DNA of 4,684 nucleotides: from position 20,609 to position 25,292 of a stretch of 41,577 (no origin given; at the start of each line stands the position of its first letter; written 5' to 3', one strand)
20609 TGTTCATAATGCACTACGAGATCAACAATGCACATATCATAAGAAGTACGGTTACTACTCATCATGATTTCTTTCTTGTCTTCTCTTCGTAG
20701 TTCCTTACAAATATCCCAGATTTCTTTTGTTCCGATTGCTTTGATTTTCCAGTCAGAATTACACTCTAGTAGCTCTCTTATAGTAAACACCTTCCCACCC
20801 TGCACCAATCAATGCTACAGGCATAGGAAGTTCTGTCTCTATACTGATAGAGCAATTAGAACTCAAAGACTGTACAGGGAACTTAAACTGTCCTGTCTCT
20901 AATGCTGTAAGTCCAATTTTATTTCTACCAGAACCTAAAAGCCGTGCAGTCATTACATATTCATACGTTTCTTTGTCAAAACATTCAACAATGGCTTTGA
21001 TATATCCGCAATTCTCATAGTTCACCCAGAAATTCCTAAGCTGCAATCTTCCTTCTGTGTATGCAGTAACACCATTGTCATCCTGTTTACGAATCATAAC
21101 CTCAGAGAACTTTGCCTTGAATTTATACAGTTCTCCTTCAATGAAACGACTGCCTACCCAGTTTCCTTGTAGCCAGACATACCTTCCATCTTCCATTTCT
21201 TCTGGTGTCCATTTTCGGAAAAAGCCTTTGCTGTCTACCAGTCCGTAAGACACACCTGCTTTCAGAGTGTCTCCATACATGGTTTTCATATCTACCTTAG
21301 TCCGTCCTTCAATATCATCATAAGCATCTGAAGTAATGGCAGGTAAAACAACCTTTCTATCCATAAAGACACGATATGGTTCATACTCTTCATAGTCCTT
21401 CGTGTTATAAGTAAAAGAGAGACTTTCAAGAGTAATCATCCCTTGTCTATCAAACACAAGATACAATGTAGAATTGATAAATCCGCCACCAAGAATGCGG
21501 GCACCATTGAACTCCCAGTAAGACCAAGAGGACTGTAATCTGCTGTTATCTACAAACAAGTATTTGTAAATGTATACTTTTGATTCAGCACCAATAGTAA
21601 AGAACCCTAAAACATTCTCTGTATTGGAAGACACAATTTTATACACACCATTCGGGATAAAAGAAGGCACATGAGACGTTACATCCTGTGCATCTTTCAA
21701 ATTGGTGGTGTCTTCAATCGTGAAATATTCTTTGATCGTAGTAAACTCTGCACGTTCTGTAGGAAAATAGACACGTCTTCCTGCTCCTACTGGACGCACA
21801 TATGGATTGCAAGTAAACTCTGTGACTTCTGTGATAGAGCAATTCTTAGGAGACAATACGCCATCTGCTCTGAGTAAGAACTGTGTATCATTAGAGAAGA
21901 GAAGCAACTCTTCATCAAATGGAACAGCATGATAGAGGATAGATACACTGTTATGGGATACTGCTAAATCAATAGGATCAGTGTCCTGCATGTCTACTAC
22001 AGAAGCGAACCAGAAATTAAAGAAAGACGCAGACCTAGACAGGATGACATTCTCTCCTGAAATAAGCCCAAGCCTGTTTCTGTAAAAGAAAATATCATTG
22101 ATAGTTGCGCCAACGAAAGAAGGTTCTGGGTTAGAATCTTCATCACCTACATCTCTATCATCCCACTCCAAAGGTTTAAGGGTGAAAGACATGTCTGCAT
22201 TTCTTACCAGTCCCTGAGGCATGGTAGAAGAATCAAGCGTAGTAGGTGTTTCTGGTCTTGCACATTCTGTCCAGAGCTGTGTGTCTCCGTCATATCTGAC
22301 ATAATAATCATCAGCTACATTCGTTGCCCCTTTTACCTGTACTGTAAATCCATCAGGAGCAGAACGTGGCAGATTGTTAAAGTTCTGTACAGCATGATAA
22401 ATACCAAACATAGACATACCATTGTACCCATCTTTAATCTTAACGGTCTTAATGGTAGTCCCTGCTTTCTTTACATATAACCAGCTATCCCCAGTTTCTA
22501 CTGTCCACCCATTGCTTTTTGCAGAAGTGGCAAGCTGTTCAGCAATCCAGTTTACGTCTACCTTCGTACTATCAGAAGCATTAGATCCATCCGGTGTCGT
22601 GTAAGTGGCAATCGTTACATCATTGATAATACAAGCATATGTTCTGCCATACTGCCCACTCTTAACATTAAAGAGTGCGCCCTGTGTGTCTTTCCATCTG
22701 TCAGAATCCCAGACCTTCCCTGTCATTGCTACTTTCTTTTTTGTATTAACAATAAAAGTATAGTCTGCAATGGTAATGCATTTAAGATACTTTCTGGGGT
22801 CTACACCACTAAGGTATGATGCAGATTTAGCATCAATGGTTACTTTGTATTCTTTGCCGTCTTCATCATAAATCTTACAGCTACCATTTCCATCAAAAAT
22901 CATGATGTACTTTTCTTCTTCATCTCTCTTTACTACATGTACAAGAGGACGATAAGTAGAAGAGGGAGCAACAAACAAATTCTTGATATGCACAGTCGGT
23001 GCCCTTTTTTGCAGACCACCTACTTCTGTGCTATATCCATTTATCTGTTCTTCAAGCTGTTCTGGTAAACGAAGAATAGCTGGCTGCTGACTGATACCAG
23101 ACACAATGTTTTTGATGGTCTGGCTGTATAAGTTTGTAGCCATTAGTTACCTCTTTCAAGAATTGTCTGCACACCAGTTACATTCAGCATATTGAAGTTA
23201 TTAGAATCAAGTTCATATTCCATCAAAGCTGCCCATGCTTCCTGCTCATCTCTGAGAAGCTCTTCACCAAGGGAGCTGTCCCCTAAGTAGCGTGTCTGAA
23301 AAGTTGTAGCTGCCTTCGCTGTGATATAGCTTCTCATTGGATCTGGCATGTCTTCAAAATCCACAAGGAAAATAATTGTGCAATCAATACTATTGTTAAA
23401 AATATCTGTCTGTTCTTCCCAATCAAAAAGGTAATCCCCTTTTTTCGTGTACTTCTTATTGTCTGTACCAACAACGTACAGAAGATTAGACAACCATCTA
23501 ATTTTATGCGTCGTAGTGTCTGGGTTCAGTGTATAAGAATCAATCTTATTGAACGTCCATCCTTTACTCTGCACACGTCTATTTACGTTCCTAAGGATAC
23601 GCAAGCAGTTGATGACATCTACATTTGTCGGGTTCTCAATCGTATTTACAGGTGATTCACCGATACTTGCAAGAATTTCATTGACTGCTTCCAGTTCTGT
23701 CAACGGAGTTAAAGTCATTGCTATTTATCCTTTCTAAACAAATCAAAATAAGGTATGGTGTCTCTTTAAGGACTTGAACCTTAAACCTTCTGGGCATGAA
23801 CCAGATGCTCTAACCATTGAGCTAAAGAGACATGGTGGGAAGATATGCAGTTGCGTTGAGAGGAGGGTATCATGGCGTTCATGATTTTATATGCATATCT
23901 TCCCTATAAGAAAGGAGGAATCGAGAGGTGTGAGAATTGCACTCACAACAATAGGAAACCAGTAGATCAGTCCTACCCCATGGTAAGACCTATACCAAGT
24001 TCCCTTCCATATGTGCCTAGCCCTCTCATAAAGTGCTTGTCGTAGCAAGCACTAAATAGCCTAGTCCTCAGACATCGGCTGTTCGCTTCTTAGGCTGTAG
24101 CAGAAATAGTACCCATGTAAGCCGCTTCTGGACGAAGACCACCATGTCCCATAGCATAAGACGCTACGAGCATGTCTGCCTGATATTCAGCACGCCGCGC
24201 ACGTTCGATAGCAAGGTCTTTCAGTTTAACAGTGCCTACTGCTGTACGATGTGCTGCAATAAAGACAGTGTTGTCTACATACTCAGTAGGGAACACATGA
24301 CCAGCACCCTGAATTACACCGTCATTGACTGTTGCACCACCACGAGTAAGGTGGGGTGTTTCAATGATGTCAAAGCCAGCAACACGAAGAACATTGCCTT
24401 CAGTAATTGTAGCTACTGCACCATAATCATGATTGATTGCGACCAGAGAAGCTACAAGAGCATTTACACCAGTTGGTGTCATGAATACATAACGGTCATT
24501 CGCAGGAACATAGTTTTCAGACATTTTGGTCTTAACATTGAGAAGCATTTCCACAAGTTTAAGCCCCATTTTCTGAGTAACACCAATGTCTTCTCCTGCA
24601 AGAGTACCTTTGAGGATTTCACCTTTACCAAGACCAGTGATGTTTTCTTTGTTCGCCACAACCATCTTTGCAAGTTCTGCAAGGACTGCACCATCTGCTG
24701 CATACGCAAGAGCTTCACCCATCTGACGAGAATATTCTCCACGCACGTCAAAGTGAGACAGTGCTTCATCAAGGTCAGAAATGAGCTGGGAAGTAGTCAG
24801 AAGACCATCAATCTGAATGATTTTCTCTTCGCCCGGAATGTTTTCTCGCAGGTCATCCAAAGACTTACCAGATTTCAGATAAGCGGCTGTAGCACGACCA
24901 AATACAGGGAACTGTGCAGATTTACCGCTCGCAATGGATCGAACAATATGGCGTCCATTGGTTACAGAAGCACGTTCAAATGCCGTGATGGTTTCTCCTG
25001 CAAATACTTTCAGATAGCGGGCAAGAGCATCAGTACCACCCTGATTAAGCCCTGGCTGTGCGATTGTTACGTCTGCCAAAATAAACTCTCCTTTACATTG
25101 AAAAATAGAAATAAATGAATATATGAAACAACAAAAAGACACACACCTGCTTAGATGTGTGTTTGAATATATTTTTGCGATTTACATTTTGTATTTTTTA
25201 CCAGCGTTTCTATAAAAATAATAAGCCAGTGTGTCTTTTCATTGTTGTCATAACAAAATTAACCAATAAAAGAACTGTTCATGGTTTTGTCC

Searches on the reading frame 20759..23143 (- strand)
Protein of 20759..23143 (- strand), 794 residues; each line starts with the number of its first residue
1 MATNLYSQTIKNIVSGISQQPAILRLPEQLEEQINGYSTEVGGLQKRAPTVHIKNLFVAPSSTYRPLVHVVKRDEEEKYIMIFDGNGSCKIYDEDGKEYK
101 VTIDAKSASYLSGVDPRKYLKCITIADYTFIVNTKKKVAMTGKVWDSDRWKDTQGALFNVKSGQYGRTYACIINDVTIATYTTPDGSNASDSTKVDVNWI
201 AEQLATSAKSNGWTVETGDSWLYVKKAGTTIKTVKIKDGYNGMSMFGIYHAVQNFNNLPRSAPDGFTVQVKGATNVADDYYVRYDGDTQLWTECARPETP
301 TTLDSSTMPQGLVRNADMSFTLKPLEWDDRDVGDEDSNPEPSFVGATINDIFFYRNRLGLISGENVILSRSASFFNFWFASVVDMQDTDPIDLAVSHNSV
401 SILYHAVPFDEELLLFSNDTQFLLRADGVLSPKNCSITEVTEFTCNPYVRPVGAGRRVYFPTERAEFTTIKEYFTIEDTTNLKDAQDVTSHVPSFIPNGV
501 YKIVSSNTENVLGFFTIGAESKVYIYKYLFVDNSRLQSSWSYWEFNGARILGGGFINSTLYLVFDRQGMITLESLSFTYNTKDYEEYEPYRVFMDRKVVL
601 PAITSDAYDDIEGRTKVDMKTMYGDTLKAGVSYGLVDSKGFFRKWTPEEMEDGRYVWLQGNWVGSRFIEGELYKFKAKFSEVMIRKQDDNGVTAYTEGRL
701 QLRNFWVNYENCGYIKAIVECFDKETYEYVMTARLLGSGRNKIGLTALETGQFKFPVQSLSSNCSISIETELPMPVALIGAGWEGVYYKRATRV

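Call 81: search_protein_families(library=phrogs, proteins=[window:20759-23143:-], max_evalue=0.00001)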
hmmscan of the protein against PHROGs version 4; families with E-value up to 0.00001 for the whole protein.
window:20759-23143:- (794 aa): 1 family
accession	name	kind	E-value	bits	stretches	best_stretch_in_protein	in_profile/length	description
phrog_457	-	tail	3.9e-251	837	1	5-794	3-793/793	tail protein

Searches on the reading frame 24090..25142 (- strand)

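Call 81: search_protein_families(library=phrogs, proteins=[window:24090-25142:-], max_evalue=0.00001)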
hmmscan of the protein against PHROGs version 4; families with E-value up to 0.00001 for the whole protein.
window:24090-25142:- (350 aa): 5 families
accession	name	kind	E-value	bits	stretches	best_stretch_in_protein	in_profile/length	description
phrog_267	-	head and packaging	1.8e-77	262.2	1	33-349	27-328/410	major head protein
phrog_23005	-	head and packaging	1.7e-28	100.4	1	239-342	6-117/127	virion structural protein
phrog_27239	-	head and packaging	2.6e-23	83.9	1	32-155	17-141/163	major head protein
phrog_3437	-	head and packaging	6e-10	39.8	1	72-320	41-264/294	major head protein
phrog_283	-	head and packaging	7.3e-07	29.9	1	186-277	137-236/385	major head protein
